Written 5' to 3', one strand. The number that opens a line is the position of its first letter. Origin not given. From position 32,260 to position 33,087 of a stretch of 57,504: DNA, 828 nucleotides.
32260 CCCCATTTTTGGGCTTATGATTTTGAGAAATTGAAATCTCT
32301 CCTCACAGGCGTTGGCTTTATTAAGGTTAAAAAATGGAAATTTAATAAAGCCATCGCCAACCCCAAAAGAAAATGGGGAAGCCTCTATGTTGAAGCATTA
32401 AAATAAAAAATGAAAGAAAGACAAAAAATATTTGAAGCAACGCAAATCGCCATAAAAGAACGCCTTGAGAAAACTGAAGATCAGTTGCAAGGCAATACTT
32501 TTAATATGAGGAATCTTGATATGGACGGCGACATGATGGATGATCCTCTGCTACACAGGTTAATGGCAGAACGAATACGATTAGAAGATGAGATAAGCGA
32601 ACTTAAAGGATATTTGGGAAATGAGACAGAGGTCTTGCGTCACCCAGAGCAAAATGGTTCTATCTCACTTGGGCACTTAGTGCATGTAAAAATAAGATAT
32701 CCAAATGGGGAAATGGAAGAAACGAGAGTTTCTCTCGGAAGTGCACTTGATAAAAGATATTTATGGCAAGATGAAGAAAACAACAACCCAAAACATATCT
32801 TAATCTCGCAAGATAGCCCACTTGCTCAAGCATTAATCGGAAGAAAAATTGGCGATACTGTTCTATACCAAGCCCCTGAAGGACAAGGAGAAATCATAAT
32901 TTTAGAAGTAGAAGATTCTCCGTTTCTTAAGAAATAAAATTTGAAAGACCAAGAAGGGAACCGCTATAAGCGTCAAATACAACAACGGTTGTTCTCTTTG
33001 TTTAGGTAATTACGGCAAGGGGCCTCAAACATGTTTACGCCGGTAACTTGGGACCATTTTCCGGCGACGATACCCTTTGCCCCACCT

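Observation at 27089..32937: Six-gene co-directional cassette: CYTH - HD - orphan 466 aa - AdkA-like kinase - SAM methyltransferase - GreA/Rnk-like. Candidate nucleotide-centred conflict/defence system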

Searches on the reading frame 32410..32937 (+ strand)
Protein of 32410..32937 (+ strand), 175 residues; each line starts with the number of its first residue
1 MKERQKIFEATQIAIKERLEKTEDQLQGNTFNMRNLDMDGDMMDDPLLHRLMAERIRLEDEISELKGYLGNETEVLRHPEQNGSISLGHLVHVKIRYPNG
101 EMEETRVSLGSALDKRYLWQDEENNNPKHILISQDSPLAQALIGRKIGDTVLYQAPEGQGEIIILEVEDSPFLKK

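Call 3: search_protein_families(library=pfam, proteins=[window:32410-32937:+], max_evalue=1)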
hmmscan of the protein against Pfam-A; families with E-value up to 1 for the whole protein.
window:32410-32937:+ (175 aa): 3 families
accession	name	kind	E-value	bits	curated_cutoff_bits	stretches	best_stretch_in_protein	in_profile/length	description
PF01272.25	GreA_GreB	-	4.6e-11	43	26.9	1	124-168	32-76/77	Transcription elongation factor, GreA/GreB, C-term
PF18265.6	Nas2_N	-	0.15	12.4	23.2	0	49-71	2-24/79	Nas2 N_terminal domain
PF07334.18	IFP_35_N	-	0.78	10.3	23.2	0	47-69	1-23/76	Interferon-induced 35 kDa protein (IFP 35) N-terminus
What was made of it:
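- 32410..32937 (+): GreA/Gfh1-like factor that would bind the RNA polymerase secondary channel. GreA_GreB C-terminal domain 4.6e-11, above the cut-off (call 3).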

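Call 4: search_protein_families(library=padloc, proteins=[window:32410-32937:+], max_evalue=1)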
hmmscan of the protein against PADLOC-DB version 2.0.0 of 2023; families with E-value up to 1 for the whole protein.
window:32410-32937:+ (175 aa): 0 families

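Call 5: search_protein_families(library=ncbifam, proteins=[window:32410-32937:+], max_evalue=1)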
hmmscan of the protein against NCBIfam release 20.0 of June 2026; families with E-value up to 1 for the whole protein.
window:32410-32937:+ (175 aa): 15 families
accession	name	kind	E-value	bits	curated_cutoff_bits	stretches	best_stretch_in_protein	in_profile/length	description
NF004548.0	PRK05892.1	equivalog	1.4e-12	47.8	126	1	15-168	16-155/158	nucleoside diphosphate kinase regulator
TIGR01462.1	greA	subfamily_domain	6.3e-12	45.8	139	1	52-168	48-151/151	transcription elongation factor GreA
NF001263.0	PRK00226.1-4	equivalog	9.4e-10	38.6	145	1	56-168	59-158/160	transcription elongation factor GreA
NF001262.0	PRK00226.1-3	equivalog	7.3e-09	35.6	161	1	38-162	40-153/165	transcription elongation factor GreA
NF001261.0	PRK00226.1-2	equivalog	2.9e-08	33.7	167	1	116-168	103-155/157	transcription elongation factor GreA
NF002506.1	PRK01885.1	equivalog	9.7e-08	31.8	188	1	125-168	110-153/156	transcription elongation factor GreB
NF001264.0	PRK00226.1-5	equivalog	2.3e-07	30.7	180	1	116-168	104-156/158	transcription elongation factor GreA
TIGR01461.1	greB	equivalog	2.3e-07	30.6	171.05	1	131-168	116-153/156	transcription elongation factor GreB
NF001260.0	PRK00226.1-1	equivalog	1.7e-06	27.8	234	1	132-169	121-158/160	transcription elongation factor GreA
NF004973.0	PRK06342.1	equivalog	0.0037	17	159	1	121-155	117-151/160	transcription elongation factor GreA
NF004396.0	PRK05753.1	equivalog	0.014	15.2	109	1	132-170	89-128/137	nucleoside diphosphate kinase regulator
NF004969.0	PRK06330.1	equivalog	0.014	14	697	1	124-155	673-704/718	transcript cleavage factor/unknown domain fusion protein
TIGR01807.1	CM_P2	equivalog_domain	0.025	14.9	69.55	1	41-81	9-47/76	chorismate mutase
NF011309.0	PRK14720.1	equivalog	0.075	11.1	714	1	124-168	857-901/906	transcription elongation factor GreA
NF002150.0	PRK00982.1-4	subfamily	0.13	12.5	66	1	3-39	2-38/80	acyl carrier protein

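Call 11: search_solved_structures(query=window:32410-32937:+, max_evalue=1)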
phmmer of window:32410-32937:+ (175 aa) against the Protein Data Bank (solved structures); distinct sequences matched with E-value up to 1: 8.
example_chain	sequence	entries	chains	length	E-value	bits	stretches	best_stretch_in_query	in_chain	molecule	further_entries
2eul_A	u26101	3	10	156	6.2e-06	29.5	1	6-166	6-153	anti-cleavage anti-GreA transcription factor Gfh1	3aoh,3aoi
2f23_A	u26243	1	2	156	6.5e-06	29.5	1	6-166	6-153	Anti-cleavage anti-greA transcription factor gfh1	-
2etn_A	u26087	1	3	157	1.2e-05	28.7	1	6-166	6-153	anti-cleavage anti-GreA transcription factor Gfh1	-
1grj_A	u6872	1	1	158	0.0013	22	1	107-168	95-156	GREA PROTEIN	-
4wqt_X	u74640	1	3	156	0.015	18.5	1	118-166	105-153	RNA cleavage stimulating factor (GreA/Gfh1 chimeric protein Gre-C1)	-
2p4v_A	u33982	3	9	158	0.11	15.7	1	131-163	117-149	Transcription elongation factor greB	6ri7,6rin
3p6j_A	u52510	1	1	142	0.18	15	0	146-173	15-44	de novo designed beta-trefoil architecture with symmetric primary structure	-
3p6i_A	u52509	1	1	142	0.55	13.5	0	153-173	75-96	de novo designed beta-trefoil architecture with symmetric primary structure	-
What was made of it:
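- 32410..32937 (+): Residues 6-166 align to Gfh1 2eul at 6e-6 (call 11).
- On GreA/GreB family: Residues 6-166 align to Gfh1 residues 6-153 at 6.2e-6 (call 11).
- Closest known: GreA / Gfh1 / Rnk secondary-channel factors. Same: The C-terminal domain is above the Pfam cut-off, and the protein aligns full-length to Gfh1 (calls 3, 11).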

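Call 96: search_protein_families(library=phrogs, proteins=[window:32410-32937:+], max_evalue=0.01)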
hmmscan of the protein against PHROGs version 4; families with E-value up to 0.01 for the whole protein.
window:32410-32937:+ (175 aa): 0 families
